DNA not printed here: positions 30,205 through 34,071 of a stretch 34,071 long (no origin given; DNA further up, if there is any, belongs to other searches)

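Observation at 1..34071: Colinear FAAL/ACAD-primed PKS-NRPS lipopeptide-type assembly line that I cannot assign to a known pathway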

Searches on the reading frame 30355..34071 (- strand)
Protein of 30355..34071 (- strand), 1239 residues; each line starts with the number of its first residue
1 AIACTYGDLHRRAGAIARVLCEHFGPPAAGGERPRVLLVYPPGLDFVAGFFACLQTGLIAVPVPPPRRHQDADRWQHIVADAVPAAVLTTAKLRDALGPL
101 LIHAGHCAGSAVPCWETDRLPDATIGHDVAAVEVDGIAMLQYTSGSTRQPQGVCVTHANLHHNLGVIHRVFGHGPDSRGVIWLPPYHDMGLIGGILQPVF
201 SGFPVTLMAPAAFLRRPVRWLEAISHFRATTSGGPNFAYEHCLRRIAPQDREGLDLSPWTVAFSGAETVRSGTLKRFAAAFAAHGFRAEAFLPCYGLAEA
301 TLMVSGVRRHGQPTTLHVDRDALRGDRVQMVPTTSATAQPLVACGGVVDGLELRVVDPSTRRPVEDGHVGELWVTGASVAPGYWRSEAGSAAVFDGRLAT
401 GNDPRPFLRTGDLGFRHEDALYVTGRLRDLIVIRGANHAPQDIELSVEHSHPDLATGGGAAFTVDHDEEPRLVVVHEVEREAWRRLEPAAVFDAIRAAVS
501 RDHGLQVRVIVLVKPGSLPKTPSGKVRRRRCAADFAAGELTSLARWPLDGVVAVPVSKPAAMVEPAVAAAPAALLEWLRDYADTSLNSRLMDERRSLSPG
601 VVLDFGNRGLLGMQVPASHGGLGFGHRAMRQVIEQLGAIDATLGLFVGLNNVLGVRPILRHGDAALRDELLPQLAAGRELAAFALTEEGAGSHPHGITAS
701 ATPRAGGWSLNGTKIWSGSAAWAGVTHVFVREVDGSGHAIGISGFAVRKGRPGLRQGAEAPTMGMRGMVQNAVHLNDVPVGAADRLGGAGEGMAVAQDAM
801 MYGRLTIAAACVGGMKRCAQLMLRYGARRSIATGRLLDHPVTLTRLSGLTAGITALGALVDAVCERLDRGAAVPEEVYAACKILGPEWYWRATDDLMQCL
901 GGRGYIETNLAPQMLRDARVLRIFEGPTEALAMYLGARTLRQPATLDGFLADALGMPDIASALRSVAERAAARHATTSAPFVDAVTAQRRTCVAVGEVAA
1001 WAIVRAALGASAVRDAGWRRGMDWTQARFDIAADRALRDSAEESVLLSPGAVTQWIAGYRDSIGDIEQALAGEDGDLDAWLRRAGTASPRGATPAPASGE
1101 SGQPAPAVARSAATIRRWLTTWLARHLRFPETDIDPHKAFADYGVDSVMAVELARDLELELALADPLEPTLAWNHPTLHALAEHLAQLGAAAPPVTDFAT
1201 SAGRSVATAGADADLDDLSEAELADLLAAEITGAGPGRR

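Call 5: search_protein_families(library=pfam, proteins=[window:30355-34071:-], max_evalue=0.00001)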
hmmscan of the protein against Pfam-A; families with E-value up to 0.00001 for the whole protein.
window:30355-34071:- (1239 aa): 6 families
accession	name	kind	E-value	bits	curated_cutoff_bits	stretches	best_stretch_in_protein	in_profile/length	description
PF00501.34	AMP-binding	-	1.6e-53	182.3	29.9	1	4-384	22-384/384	AMP-binding enzyme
PF00441.29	Acyl-CoA_dh_1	-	3.1e-29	102.5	22.4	1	790-938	1-148/150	Acyl-CoA dehydrogenase, C-terminal domain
PF02770.24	Acyl-CoA_dh_M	-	2.5e-18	66.5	33.3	1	682-778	1-97/97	Acyl-CoA dehydrogenase, middle domain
PF02771.21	Acyl-CoA_dh_N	-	4e-16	59.8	22.9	1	573-677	6-112/113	Acyl-CoA dehydrogenase, N-terminal domain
PF23024.1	AMP-dom_DIP2-like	-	3.9e-12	46.6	27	1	429-542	2-107/110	Disco-interacting protein 2-like, AMP domain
PF00550.31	PP-binding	-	9.3e-11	42.3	20.8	1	1118-1185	2-67/67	Phosphopantetheine attachment site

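Call 17: find_related_loci(query=window:30355-34071:-, collection=genome_contigs, flank=10000)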
Query window:30355-34071:- (1239 aa) in genome_contigs; peptide patterns used: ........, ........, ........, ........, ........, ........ (x = any residue, [..] = any of these).
220 stretches matched a pattern; 165 encode a relative of the query (tblastn E <= 1e-3); the best 80 are kept; 80 distinct loci.
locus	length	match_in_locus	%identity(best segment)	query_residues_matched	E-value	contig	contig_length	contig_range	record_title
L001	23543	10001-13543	53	5-1186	0e+0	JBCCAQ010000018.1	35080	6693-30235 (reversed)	MAG: Cyanobacteria bacterium P01_A01_bin.15 k141_2053507_length_35080_cov_31.4557, whole genome shotgun sequence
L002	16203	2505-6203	51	5-1231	0e+0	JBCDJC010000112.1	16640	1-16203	MAG: Cyanobacteria bacterium P01_H01_bin.26 k141_1147356_length_16640_cov_157.5192, whole genome shotgun sequence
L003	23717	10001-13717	51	5-1231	0e+0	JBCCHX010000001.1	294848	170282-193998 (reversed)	MAG: Cyanobacteria bacterium P01_B01_bin.77 k141_3914040_length_294848_cov_20.7489, whole genome shotgun sequence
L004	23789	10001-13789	52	5-1231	0e+0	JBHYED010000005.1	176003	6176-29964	MAG: Phormidesmis sp. isolate CCAP1446_5_bin-004C CCAP1446_5_bin-004C_c5, whole genome shotgun sequence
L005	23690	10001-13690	51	5-1186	0e+0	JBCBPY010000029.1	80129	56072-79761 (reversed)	MAG: Cyanobacteria bacterium J06634_5 NODE_29_length_80129_cov_24.022510, whole genome shotgun sequence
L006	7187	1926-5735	51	5-1231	0e+0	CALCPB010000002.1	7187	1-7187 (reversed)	MAG TPA_asm: uncultured Halomicronema sp. isolate SRR3401486_bin.15_CONCOCT_v1.1_MAG genome assembly, contig: ERZ1740072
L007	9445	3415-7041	47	2-1231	0e+0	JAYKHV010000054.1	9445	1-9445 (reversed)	MAG: Lyngbya sp. isolate 280001 NODE_59743294, whole genome shotgun sequence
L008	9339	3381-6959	47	2-1231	0e+0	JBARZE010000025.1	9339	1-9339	MAG: Microcoleaceae cyanobacterium isolate MFD12149_ilm_asm_bin22 k127_145975, whole genome shotgun sequence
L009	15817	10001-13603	47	35-1231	0e+0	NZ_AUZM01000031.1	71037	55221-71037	Lyngbya aestuarii BL J laest3.contig.30, whole genome shotgun sequence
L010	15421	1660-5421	48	10-1234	0e+0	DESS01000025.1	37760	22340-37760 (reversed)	MAG TPA_asm: Richelia sp. UBA3308 UBA3308_contig_893, whole genome shotgun sequence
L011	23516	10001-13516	48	2-1231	0e+0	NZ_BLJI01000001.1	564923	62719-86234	Chroococcus sp. FPU101 sequence001, whole genome shotgun sequence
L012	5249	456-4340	47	3-1234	0e+0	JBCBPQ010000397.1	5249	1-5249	MAG: Cyanobacteria bacterium J06633_8 k141_111933_length_5249_cov_58.0000, whole genome shotgun sequence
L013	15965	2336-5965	48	2-1238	0e+0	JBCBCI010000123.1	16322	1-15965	MAG: Cyanobacteria bacterium J06592_8 NODE_123_length_16322_cov_10.281810, whole genome shotgun sequence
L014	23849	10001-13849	50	5-1231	0e+0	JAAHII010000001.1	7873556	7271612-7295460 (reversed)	MAG: Leptolyngbya sp. SIOISBB ISBB_NODE_1, whole genome shotgun sequence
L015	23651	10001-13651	49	1-1231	0e+0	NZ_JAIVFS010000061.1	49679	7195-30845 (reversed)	Nostoc mirabile CHAB5784 strain CHAB 5784 NODE_61_length_49679_cov_107.014389, whole genome shotgun sequence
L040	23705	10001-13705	52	5-1231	0e+0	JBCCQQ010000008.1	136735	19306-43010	MAG: Cyanobacteria bacterium P01_D01_bin.156 k141_1851668_length_136735_cov_23.5598, whole genome shotgun sequence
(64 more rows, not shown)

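Call 44: search_protein_families(library=ncbifam, proteins=[window:30355-34071:-], max_evalue=1e-10)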
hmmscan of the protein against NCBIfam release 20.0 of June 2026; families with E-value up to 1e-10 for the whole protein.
window:30355-34071:- (1239 aa): 62 families (the best 25 are shown)
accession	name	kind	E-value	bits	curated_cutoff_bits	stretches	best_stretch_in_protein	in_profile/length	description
NF004282.0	PRK05691.1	subfamily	2.6e-149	498.4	4090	1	4-549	41-572/4334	non-ribosomal peptide synthase/polyketide synthase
NF004509.1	PRK05850.1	subfamily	1.1e-126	423.4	775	1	4-543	38-576/578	fatty-acid--AMP ligase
NF009124.0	PRK12476.1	subfamily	8.4e-121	404.1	922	1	32-541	91-610/612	fatty acyl-AMP ligase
NF038339.3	FAAL_FadD32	equivalog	5.7e-114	381.5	975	1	35-541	78-614/625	long-chain-fatty-acid--AMP ligase FadD32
NF038337.1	FAAL_FadD21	exception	8.3e-112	374.6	1100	1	4-542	39-576/579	fatty-acid--AMP ligase FAAL21/FadD21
NF006624.1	PRK09192.1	subfamily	3.1e-108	362.6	600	1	5-540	46-565/567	fatty acyl-AMP ligase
NF038338.1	FAAL_FadD28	exception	5.1e-98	328.9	1100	1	2-536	37-571/580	fatty-acid--AMP ligase FAAL28/FadD28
NF040633.1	FadD32_Coryne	exception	1.9e-93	313.8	875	1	36-536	89-613/614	FadD32-like long-chain-fatty-acid--AMP ligase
NF005850.0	PRK07768.1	subfamily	1.7e-86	290.6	572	1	128-535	145-543/545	long-chain-fatty-acid--CoA ligase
NF004510.0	PRK05851.1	equivalog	6.6e-61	206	621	1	4-530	32-515/525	long-chain-fatty acid--ACP ligase MbtM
NF058590.1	AcCoDHFadEBacil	equivalog_domain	6.5e-42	143.8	600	1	604-942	61-413/586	acyl-CoA dehydrogenase FadE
TIGR01733.1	AA-adenyl-dom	subfamily_domain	2.6e-38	131.9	317.4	1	5-452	1-402/409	amino acid adenylation domain-containing protein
NF043006.1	CyhCrbnylCoADH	equivalog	1.6e-35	122.9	650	1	592-933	31-369/380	cyclohexane-1-carbonyl-CoA dehydrogenase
NF053553.1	prodigi_MBC_PigA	equivalog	3.4e-35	121.9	500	1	606-929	46-369/381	prodigiosin MBC biosynthesis dehydrogenase PigA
NF045652.1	ProlPCPDhRedW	equivalog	3.3e-34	118.3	650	1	606-929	41-363/376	L-prolyl-[peptidyl-carrier protein] dehydrogenase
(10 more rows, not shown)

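Call 50: search_protein_families(library=pfam, proteins=[L040:2-1489:-, L040:2557-3909:-, L040:3899-6601:-, L040:6758-8032:-, L040:8287-9024:+, L040:8957-9418:+, L014:5358-6119:-, L014:6259-7257:-, L014:7580-8437:-, L014:8553-9428:+], max_evalue=0.00001)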
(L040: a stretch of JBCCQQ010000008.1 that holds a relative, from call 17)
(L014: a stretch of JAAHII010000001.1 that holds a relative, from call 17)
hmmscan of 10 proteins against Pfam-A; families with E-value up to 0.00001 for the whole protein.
L040:2-1489:- (496 aa): 0 families

L040:2557-3909:- (451 aa): 2 families
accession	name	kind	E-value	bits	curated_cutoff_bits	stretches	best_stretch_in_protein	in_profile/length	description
PF05977.19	MFS_3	-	3.1e-21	75.8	27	1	8-368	10-356/524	Transmembrane secretion effector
PF07690.21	MFS_1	-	9.7e-20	71.2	33.4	1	13-241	1-219/347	Major Facilitator Superfamily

L040:3899-6601:- (901 aa): 3 families
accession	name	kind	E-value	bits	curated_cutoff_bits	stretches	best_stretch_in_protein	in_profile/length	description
PF00593.30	TonB_dep_Rec_b-barrel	-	5.7e-62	211.4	27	1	446-870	42-436/436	TonB dependent receptor-like, beta-barrel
PF07715.20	Plug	-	3.6e-19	69.7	23.9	1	222-319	3-107/107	TonB-dependent Receptor Plug Domain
PF11741.13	AMIN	-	7.2e-10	39.3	20.5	1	84-162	9-87/101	AMIN domain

L040:6758-8032:- (425 aa): 1 family
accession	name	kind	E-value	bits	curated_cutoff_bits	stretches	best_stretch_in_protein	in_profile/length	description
PF03544.19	TonB_C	-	8.8e-08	32.9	24.6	1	203-271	3-71/79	Gram-negative bacterial TonB protein C-terminal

L040:8287-9024:+ (246 aa): 1 family
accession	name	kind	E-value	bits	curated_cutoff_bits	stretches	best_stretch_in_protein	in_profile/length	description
PF01618.21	MotA_ExbB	-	5.9e-30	104.1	22.9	1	98-217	5-126/127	MotA/TolQ/ExbB proton channel family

L040:8957-9418:+ (154 aa): 1 family
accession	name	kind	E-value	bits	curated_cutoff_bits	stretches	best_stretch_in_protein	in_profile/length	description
PF02472.21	ExbD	-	2.2e-27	96.1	25.4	1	27-151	3-127/128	Biopolymer transport protein ExbD/TolR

L014:5358-6119:- (254 aa): 2 families
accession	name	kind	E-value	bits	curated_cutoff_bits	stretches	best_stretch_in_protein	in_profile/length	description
PF00975.26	Thioesterase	-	5.8e-48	164.5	26.4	1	27-249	3-222/226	Thioesterase domain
PF12697.13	Abhydrolase_6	-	1e-09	39.9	26.3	1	41-239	12-211/217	Alpha/beta hydrolase family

L014:6259-7257:- (333 aa): 1 family
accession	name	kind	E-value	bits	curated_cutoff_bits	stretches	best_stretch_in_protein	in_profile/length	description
PF11300.13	DUF3102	-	2.2e-12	47.8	24.4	1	52-149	25-127/129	Protein of unknown function (DUF3102)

L014:7580-8437:- (286 aa): 1 family
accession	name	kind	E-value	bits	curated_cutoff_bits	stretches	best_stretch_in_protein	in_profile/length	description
PF04116.19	FA_hydroxylase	-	1.4e-28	100.4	31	1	102-236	2-132/132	Fatty acid hydroxylase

L014:8553-9428:+ (292 aa): 2 families
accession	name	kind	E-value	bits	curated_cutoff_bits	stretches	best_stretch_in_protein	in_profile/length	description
PF01648.25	ACPS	-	1e-19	71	25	1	144-253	2-110/111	4'-phosphopantetheinyl transferase superfamily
PF22624.1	AASDHPPT_N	-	1.5e-09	38.4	27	1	53-137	10-96/100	4'-phosphopantetheinyl transferase, N-terminal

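Call 56: find_homologous_proteins(query=window:30355-34071:-, max_evalue=1e-100)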
Query window:30355-34071:- (1239 aa): 7094 proteins with E <= 1e-100 among 8000 candidates; the best 120 are listed.
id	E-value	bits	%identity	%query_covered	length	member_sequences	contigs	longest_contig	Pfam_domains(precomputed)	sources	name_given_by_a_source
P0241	0.0e+0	2793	100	100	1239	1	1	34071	PF02770.25,PF00550.32,PF00441.30,PF00501.35,PF02771.22,PF23024.2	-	-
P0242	0.0e+0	1382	55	99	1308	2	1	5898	PF02770.25,PF00550.32,PF00441.30,PF00501.35,PF02771.22,PF23024.2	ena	-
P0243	0.0e+0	1370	56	96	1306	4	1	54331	PF02770.25,PF00550.32,PF00441.30,PF00501.35,PF02771.22,PF23024.2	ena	-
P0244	0.0e+0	1337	52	99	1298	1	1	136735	PF02770.25,PF00550.32,PF00441.30,PF00501.35,PF02771.22,PF23024.2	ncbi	ncbi:MAG: AMP-binding protein [Cyanobacteria bacterium P01_D01_bin.156]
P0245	0.0e+0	1334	53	95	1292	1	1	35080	PF02770.25,PF00550.32,PF00441.30,PF00501.35,PF02771.22,PF23024.2,PF23297.2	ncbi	ncbi:MAG: AMP-binding protein [Cyanobacteria bacterium P01_A01_bin.15]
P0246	0.0e+0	1333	53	98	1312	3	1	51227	PF02770.25,PF00550.32,PF00441.30,PF00501.35,PF02771.22,PF23024.2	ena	-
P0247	0.0e+0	1331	53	95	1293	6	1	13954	PF02770.25,PF00550.32,PF00441.30,PF00501.35,PF02771.22,PF23024.2,PF23297.2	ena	-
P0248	0.0e+0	1325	52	99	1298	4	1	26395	PF02770.25,PF00550.32,PF00441.30,PF00501.35,PF02771.22,PF23024.2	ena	-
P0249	0.0e+0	1324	54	100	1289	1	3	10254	PF02770.25,PF00550.32,PF00441.30,PF00501.35,PF02771.22,PF23024.2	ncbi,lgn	ncbi:MAG: AMP-binding protein [Cyanobacteria bacterium J06626_23]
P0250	0.0e+0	1315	52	99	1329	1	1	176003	PF02770.25,PF00550.32,PF00441.30,PF00501.35,PF02771.22,PF24919.1,PF23024.2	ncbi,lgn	-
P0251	0.0e+0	1315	52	99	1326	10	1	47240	PF02770.25,PF00550.32,PF00441.30,PF08028.17,PF00501.35,PF02771.22,PF24919.1,PF23024.2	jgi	-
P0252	0.0e+0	1310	51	99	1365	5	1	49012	PF02770.25,PF00550.32,PF00441.30,PF08028.17,PF00501.35,PF02771.22,PF24919.1,PF23024.2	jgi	-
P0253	0.0e+0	1308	51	99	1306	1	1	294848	PF02770.25,PF00550.32,PF00441.30,PF00501.35,PF02771.22,PF23024.2,PF23297.2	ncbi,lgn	ncbi:MAG: AMP-binding protein [Cyanobacteria bacterium P01_B01_bin.77]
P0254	0.0e+0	1308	54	98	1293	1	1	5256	PF02770.25,PF00550.32,PF00441.30,PF08028.17,PF00501.35,PF02771.22,PF23024.2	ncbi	ncbi:MAG: AMP-binding protein [Cyanobacteria bacterium J06638_6]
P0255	0.0e+0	1306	52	98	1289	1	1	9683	PF02770.25,PF00550.32,PF00441.30,PF00501.35,PF02771.22,PF23024.2,PF23297.2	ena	-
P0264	0.0e+0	1280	56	95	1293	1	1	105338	PF02770.25,PF00550.32,PF00441.30,PF00501.35,PF02771.22,PF23024.2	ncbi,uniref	ncbi:AMP-binding protein [Aquincola sp. MAHUQ-54]|uniref:AMP-binding protein n=1 Tax=Aquincola agris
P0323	0.0e+0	1179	51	94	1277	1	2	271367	PF02770.25,PF00550.32,PF00441.30,PF00501.35,PF02771.22,PF23024.2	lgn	-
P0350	0.0e+0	1153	49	99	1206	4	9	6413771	PF02770.25,PF00550.32,PF00441.30,PF00501.35,PF02771.22,PF23024.2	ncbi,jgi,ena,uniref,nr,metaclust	ncbi:AMP-binding protein [Anabaena sp. FACHB-709]|uniref:AMP-binding protein n=2 Tax=Nostocaceae Tax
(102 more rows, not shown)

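Call 57: find_encoding_contigs(protein=P0264, flank=10000, max_places=1)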
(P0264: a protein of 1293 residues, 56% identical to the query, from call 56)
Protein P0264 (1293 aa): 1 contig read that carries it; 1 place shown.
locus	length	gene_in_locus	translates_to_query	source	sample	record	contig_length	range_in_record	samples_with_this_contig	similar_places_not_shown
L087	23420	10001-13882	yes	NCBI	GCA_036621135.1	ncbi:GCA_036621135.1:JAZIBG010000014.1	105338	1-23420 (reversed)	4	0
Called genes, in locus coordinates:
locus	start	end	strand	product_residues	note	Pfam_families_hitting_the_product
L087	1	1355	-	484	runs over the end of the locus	PF00202:Aminotran_3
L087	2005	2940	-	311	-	PF13489:Methyltransf_23, PF13649:Methyltransf_25, PF13847:Methyltransf_31 (weak), PF08241:Methyltransf_11, PF08242:Methyltransf_12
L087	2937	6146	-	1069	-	PF18456:CmlA_N, PF00753:Lactamase_B, PF13483:Lactamase_B_3, PF12706:Lactamase_B_2, PF18563:TubC_N, PF01370:Epimerase, PF07993:NAD_binding_4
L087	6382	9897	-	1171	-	PF18563:TubC_N, PF00668:Condensation, PF00501:AMP-binding, PF13193:AMP-binding_C, PF00550:PP-binding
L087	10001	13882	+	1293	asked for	PF00501:AMP-binding, PF23024:AMP-dom_DIP2-like (weak), PF02771:Acyl-CoA_dh_N, PF02770:Acyl-CoA_dh_M, PF00441:Acyl-CoA_dh_1, PF00550:PP-binding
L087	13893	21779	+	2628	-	PF00109:ketoacyl-synt, PF02801:Ketoacyl-synt_C, PF16197:KAsynt_C_assoc, PF00698:Acyl_transf_1, PF21089:PKS_DH_N, PF14765:PS-DH, PF13489:Methyltransf_23, PF08241:Methyltransf_11, +10 more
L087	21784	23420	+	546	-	PF00109:ketoacyl-synt, PF00108:Thiolase_N (weak), PF02801:Ketoacyl-synt_C, PF16197:KAsynt_C_assoc, PF22621:CurL-like_PKS_C (weak)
